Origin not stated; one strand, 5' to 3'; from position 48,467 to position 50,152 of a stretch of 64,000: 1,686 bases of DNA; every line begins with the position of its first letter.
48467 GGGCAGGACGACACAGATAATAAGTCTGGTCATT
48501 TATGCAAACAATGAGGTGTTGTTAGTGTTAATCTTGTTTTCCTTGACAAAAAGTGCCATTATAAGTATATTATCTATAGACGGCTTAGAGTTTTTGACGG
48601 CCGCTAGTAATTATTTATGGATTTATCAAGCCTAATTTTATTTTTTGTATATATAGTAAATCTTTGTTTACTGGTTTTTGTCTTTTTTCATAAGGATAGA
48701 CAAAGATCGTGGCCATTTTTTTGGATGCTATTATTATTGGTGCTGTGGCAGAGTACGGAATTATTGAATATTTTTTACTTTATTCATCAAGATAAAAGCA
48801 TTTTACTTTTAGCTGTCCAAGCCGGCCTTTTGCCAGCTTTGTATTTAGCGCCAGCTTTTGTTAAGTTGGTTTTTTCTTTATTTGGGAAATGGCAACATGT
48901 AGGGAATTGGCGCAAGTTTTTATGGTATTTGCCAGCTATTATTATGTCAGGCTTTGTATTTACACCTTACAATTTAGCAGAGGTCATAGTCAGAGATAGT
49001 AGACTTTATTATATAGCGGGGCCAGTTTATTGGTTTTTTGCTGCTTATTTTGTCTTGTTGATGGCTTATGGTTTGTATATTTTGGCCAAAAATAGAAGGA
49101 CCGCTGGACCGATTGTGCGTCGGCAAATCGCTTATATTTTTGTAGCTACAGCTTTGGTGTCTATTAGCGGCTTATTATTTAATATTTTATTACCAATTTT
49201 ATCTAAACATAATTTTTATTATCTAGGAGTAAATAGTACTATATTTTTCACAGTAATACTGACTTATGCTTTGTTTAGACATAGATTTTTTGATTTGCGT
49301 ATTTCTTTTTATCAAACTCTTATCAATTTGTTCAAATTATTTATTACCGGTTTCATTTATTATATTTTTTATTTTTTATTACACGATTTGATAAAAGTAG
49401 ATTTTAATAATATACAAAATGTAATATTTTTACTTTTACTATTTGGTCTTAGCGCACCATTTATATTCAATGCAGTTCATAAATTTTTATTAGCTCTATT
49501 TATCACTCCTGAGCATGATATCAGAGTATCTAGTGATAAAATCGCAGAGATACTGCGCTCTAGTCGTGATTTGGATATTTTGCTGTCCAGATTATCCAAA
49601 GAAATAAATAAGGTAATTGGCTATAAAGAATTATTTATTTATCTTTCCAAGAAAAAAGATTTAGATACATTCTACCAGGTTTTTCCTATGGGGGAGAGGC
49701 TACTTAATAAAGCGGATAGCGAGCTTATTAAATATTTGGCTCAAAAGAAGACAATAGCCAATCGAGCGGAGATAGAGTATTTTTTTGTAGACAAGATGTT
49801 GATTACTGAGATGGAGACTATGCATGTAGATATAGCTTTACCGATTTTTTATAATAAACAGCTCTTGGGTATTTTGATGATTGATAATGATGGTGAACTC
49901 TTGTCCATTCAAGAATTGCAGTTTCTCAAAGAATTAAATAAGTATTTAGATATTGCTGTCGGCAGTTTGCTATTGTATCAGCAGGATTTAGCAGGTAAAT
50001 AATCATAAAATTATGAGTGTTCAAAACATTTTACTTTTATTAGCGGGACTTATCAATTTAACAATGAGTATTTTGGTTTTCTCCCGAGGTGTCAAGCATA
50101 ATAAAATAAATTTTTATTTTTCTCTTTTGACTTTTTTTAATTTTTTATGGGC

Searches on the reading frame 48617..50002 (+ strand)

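Call 99: search_protein_families(library=pfam, proteins=[window:48617-50002:+], max_evalue=0.001)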
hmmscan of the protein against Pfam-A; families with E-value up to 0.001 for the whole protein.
window:48617-50002:+ (461 aa): 1 family
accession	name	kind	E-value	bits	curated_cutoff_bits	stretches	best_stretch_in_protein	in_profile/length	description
PF16927.11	HisKA_7TM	-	2.9e-13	50.6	28.6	1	8-227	2-222/224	N-terminal 7TM region of histidine kinase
